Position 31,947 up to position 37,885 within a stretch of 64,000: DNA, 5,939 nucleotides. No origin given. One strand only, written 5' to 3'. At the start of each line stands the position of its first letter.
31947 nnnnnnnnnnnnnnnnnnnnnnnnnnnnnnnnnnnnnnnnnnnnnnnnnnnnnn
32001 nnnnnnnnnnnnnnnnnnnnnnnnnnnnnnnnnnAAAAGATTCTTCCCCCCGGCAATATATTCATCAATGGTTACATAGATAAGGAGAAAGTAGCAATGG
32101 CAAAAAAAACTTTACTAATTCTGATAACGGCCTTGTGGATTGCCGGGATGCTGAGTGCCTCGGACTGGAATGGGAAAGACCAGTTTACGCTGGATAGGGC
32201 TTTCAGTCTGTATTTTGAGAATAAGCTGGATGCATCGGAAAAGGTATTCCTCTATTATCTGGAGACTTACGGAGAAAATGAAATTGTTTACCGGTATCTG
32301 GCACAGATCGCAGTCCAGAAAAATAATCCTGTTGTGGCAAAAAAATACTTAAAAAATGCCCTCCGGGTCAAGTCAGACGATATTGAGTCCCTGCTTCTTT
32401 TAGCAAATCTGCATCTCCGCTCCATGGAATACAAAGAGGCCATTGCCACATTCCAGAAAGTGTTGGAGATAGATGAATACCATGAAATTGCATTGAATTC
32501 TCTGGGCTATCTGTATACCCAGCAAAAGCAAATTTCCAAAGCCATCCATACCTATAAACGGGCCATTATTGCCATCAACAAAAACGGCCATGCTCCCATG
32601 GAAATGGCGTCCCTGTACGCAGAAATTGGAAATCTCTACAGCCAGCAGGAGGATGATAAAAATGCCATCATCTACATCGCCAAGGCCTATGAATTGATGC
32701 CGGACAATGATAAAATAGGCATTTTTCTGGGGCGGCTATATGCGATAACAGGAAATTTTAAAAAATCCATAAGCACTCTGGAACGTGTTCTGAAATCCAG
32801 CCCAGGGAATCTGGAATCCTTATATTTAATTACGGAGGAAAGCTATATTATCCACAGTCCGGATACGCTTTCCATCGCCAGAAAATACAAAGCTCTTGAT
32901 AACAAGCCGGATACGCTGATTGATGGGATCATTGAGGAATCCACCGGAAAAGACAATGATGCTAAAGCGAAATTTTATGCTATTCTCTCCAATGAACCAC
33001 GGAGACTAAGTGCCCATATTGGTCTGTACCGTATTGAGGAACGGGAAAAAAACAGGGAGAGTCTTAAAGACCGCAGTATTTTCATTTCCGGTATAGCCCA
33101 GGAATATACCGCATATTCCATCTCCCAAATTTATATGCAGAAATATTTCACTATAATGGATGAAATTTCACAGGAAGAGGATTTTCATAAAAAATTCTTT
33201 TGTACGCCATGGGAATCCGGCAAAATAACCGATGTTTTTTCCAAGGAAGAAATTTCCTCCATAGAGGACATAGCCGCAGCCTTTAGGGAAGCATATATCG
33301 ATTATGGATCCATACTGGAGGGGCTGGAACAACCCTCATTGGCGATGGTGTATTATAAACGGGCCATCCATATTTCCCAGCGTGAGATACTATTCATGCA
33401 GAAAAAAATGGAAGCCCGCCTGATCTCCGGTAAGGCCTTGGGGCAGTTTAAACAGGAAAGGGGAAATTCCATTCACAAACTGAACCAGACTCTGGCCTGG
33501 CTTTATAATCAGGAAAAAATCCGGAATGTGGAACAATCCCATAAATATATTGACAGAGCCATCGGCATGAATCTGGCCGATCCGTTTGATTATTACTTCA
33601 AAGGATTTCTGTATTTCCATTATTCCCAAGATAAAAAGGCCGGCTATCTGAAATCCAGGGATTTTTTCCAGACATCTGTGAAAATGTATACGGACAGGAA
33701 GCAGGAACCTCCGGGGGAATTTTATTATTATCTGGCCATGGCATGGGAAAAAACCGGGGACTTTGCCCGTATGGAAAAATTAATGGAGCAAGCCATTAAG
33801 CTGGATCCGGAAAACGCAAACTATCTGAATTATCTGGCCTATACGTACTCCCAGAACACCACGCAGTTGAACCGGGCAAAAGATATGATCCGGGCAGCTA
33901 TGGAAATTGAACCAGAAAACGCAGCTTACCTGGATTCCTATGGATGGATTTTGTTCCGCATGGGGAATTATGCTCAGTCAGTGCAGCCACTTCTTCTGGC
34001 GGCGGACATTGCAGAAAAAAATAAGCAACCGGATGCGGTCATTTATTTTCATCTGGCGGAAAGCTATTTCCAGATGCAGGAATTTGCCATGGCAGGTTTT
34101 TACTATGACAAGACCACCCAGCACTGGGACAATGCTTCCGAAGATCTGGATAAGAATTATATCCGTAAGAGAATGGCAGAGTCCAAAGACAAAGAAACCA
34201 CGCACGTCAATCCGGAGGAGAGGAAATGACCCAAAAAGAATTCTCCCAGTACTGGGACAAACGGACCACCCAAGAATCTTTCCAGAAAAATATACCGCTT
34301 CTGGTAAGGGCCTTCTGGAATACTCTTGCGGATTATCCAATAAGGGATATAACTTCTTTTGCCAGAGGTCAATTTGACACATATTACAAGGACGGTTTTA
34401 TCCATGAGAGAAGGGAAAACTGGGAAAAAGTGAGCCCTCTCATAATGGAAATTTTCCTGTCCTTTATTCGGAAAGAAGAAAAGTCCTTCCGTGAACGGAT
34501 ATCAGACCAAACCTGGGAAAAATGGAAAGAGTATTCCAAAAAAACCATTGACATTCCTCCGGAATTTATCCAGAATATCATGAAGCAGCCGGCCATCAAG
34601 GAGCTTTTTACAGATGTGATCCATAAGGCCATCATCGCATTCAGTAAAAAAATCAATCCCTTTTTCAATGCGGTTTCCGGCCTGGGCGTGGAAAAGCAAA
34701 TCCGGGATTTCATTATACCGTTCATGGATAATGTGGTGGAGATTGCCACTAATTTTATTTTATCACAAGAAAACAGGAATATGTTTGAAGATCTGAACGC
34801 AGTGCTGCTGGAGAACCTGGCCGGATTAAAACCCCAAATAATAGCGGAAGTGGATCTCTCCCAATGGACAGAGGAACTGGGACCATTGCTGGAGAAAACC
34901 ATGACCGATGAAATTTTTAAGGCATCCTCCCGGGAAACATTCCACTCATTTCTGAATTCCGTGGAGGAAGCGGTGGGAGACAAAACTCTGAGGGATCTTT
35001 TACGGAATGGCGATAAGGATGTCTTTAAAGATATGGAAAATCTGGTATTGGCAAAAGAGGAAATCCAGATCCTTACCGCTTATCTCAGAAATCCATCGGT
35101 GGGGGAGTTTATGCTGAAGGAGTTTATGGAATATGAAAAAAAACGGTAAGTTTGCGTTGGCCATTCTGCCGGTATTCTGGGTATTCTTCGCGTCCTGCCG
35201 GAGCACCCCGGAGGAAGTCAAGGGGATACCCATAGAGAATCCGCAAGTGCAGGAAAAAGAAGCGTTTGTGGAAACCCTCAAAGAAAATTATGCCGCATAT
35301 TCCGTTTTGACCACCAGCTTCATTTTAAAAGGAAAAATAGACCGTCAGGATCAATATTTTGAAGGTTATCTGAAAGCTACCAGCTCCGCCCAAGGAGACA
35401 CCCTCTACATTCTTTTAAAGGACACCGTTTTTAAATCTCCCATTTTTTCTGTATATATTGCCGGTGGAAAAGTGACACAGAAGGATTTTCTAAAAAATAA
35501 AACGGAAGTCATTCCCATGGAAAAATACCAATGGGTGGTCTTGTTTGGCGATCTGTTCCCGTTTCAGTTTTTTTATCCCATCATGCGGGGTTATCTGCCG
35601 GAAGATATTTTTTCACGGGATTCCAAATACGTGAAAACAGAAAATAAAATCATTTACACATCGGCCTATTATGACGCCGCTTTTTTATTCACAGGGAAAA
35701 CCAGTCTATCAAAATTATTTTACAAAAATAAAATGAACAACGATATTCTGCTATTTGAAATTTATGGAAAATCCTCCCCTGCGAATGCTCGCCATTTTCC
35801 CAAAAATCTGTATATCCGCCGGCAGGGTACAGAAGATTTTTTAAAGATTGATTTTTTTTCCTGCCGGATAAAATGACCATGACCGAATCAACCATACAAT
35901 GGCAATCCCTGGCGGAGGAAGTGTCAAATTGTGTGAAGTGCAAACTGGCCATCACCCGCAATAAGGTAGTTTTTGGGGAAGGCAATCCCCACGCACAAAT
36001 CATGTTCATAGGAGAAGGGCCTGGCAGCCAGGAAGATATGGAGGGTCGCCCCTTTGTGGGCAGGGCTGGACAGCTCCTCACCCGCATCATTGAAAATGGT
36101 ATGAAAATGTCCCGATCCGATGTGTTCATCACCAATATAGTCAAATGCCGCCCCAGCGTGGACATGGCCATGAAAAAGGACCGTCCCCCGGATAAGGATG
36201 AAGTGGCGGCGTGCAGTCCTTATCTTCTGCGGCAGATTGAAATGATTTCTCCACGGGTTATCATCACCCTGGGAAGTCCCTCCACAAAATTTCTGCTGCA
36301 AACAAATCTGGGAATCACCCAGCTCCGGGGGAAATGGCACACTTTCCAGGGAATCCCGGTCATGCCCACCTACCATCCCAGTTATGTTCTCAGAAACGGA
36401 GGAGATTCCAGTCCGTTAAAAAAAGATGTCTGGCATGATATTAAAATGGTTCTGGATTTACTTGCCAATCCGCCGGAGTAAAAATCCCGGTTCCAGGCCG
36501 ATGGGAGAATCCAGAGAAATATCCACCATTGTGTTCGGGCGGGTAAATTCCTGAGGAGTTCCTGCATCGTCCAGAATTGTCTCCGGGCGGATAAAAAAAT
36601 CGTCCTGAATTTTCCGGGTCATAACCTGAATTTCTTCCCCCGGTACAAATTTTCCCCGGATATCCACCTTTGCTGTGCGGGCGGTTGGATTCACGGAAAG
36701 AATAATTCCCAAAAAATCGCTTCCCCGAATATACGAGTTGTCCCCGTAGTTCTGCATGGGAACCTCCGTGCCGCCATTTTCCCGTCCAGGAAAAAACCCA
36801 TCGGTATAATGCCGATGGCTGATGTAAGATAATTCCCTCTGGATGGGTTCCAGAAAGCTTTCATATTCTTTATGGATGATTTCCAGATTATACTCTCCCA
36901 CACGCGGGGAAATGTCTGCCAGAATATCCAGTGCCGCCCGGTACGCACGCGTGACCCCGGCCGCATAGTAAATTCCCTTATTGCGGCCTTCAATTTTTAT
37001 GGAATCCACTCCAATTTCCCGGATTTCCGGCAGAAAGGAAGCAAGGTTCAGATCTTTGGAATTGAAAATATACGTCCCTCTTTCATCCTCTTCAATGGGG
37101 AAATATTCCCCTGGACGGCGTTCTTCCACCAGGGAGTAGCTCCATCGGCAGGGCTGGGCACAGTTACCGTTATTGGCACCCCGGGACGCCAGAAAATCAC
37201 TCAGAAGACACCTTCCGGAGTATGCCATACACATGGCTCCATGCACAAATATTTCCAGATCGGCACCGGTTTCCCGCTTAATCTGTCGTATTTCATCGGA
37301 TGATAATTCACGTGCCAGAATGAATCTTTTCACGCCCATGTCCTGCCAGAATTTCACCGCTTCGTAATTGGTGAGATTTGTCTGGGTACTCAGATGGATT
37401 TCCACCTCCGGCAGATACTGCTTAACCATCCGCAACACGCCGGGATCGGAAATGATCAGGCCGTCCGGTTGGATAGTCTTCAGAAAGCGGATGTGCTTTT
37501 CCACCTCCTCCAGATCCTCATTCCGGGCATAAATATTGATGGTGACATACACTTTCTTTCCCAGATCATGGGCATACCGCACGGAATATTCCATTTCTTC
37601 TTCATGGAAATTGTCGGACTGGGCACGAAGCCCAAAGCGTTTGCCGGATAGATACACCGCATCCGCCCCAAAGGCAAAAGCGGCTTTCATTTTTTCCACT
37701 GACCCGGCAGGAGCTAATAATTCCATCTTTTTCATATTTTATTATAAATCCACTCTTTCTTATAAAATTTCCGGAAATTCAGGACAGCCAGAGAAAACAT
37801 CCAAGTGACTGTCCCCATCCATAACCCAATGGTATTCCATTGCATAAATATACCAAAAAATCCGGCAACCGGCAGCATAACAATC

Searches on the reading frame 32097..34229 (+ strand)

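Call 54: search_protein_families(library=pfam, proteins=[window:32097-34229:+], max_evalue=0.00001)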
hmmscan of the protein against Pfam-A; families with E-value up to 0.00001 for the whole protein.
window:32097-34229:+ (710 aa): 15 families
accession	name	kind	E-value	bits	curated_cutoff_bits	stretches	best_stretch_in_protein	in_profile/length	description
PF07719.23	TPR_2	-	2.5e-28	96.3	27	0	541-573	2-34/34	Tetratricopeptide repeat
PF13181.12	TPR_8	-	6.6e-26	88.7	25.7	0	171-204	1-34/34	Tetratricopeptide repeat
PF13428.12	TPR_14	-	2.4e-18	65.2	23.5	0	542-582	3-43/44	Tetratricopeptide repeat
PF14559.12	TPR_19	-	4.5e-18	65.8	25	0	73-126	2-55/68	Tetratricopeptide repeat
PF00515.34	TPR_1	-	2.3e-17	62.5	27.8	0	132-157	3-28/34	Tetratricopeptide repeat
PF13424.12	TPR_12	-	4.3e-17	62.5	30.1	1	98-157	5-72/77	Tetratricopeptide repeat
PF13176.12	TPR_7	-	2.4e-15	55.7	27.9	0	98-126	1-29/36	Tetratricopeptide repeat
PF13432.12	TPR_16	-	1.5e-14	54.5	32.7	0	68-128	3-63/65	Tetratricopeptide repeat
PF23914.1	TPR_CcmH_CycH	-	4.1e-14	53.1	42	0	562-630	72-142/158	Cytochrome c-type biogenesis protein H TPR domain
PF13431.12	TPR_17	-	2.2e-12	46.6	24.4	0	562-594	1-32/34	Tetratricopeptide repeat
PF12895.13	ANAPC3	-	5.8e-12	46.2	27.2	0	89-155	16-81/82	Anaphase-promoting complex, cyclosome, subunit 3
PF13414.12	TPR_11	-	2.1e-10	40.6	26.8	0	111-143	9-41/42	TPR repeat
PF13174.12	TPR_6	-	4.8e-09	36.7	26.3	0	97-124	1-28/33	Tetratricopeptide repeat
PF13371.12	TPR_9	-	4.7e-07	30.2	35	0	69-130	2-63/73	Tetratricopeptide repeat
PF14853.12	Fis1_TPR_C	-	2.3e-06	28.1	25.3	0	541-575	2-36/53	Fis1 C-terminal tetratricopeptide repeat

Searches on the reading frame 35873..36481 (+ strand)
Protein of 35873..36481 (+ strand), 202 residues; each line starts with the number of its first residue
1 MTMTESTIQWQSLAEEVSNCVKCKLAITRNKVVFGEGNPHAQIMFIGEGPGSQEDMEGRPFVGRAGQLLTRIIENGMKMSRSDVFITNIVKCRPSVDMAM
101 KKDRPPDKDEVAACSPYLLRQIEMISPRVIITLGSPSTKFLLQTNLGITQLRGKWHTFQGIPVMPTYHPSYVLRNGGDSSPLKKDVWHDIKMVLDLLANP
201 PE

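Call 54: search_protein_families(library=pfam, proteins=[window:35873-36481:+], max_evalue=0.00001)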
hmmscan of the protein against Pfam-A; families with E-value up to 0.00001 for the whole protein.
window:35873-36481:+ (202 aa): 1 family
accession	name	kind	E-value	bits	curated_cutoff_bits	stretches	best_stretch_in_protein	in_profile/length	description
PF03167.25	UDG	-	1.8e-39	135.5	24.3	1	34-191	1-141/141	Uracil DNA glycosylase superfamily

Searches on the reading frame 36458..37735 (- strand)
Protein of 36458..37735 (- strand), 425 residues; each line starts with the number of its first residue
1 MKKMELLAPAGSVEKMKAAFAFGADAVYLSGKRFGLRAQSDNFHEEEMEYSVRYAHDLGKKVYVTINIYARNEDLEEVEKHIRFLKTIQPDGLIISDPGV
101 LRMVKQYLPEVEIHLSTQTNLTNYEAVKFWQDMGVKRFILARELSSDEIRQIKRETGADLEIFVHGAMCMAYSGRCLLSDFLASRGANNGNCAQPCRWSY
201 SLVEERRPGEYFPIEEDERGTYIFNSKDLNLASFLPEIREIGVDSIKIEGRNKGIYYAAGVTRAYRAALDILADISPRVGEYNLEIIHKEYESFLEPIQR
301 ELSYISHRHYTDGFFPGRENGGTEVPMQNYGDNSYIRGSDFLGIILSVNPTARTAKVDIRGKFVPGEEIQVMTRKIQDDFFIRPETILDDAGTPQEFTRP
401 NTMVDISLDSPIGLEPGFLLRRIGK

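Call 53: search_protein_families(library=pfam, proteins=[window:36458-37735:-], max_evalue=0.00001)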
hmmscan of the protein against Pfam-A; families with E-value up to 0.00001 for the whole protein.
window:36458-37735:- (425 aa): 2 families
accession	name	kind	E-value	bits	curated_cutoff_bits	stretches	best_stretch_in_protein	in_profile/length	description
PF01136.24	Peptidase_U32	-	1.5e-88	296.5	22.4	1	75-319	1-231/233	Peptidase family U32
PF16325.11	Peptidase_U32_C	-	9.8e-10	38.9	28.2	1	338-421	2-83/83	Peptidase family U32 C-terminal domain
